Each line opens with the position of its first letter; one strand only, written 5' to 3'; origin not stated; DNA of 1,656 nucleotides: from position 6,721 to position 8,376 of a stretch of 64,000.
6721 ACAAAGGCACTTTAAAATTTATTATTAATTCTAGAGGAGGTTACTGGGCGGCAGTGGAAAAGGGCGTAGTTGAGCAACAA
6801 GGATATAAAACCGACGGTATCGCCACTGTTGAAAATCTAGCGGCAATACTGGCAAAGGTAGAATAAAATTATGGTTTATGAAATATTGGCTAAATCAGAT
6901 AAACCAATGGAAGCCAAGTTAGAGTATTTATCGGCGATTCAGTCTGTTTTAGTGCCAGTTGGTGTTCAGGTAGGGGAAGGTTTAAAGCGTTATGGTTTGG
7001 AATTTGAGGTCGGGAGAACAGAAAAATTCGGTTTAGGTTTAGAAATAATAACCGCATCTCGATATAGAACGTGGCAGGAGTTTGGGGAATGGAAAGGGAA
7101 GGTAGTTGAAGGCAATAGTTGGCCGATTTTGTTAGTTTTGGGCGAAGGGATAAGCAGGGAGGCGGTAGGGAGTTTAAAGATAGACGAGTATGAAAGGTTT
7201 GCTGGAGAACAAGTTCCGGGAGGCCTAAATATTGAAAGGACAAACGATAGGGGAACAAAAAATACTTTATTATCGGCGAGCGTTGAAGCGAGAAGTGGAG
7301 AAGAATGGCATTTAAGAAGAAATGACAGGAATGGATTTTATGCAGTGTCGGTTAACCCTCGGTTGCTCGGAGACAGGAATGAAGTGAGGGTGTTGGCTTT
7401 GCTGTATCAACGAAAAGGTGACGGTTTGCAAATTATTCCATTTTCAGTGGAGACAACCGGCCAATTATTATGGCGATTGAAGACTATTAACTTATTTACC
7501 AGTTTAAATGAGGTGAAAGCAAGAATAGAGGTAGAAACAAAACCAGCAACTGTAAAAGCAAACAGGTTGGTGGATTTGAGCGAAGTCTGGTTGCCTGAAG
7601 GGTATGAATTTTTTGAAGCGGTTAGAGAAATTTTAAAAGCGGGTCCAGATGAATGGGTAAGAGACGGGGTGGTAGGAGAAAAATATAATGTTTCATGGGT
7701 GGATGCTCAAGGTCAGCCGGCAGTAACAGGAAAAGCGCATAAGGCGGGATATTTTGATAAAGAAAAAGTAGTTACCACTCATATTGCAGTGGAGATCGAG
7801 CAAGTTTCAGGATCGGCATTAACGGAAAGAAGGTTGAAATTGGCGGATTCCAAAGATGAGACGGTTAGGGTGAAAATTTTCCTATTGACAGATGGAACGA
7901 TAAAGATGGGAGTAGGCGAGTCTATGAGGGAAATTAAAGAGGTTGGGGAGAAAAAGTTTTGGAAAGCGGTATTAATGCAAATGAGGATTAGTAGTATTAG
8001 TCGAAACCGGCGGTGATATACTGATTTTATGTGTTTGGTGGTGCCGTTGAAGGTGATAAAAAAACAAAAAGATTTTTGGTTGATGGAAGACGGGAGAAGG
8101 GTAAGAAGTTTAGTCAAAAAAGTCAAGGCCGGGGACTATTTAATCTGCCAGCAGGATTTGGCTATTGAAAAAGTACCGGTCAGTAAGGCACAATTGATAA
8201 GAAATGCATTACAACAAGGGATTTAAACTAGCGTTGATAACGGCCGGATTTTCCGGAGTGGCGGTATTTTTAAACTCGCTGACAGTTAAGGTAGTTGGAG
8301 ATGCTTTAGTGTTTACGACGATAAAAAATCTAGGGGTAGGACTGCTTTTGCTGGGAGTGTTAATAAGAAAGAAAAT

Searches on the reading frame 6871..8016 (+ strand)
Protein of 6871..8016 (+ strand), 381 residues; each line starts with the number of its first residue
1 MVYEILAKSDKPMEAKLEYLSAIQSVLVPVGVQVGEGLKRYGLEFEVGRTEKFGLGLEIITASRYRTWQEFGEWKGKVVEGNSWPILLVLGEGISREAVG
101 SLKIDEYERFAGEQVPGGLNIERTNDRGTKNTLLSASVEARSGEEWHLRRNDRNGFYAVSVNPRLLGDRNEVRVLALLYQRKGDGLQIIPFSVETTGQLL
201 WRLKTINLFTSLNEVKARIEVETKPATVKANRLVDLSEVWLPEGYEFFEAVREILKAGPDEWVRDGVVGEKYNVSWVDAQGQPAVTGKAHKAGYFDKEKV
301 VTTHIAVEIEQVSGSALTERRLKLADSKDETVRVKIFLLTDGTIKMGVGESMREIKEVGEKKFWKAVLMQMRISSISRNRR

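Call 3: search_protein_families(library=pfam, proteins=[window:6871-8016:+], max_evalue=0.01)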
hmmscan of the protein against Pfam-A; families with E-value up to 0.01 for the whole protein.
window:6871-8016:+ (381 aa): 0 families

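Call 4: search_protein_families(library=ncbifam, proteins=[window:6871-8016:+], max_evalue=0.01)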
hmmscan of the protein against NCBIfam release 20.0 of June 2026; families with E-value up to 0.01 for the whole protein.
window:6871-8016:+ (381 aa): 0 families

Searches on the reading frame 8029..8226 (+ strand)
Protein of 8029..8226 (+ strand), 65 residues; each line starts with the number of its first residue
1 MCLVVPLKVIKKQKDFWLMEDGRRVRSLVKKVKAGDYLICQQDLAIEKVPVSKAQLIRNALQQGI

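Call 3: search_protein_families(library=pfam, proteins=[window:8029-8226:+], max_evalue=0.01)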
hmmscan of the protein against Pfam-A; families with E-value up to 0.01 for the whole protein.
window:8029-8226:+ (65 aa): 1 family
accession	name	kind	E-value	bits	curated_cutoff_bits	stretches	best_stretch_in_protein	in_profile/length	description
PF01455.23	HupF_HypC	-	5.4e-07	30.1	28.5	1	1-60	1-64/65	HupF/HypC family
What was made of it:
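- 8029..8226 (+): hypC-like chaperone (65 aa). It starts with Met-Cys. At the position where canonical HypC has a conserved His, its motif reads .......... Pfam HupF_HypC 30.1 bits against a cutoff of 28.5 (call 3).
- On HypC/HupF (PF01455), for ORF 8029-8226: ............; 30.1 bits against a cutoff of 28.5 (call 3).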

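Call 4: search_protein_families(library=ncbifam, proteins=[window:8029-8226:+], max_evalue=0.01)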
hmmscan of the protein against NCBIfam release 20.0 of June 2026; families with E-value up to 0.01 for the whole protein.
window:8029-8226:+ (65 aa): 1 family
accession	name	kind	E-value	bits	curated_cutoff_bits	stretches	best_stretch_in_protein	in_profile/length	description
TIGR00074.1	hypC_hupF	subfamily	5e-07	29.5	48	1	1-63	1-67/80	HypC/HybG/HupF family hydrogenase formation chaperone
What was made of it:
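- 8029..8226 (+): NCBIfam hypC_hupF E 5e-7 (call 4).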
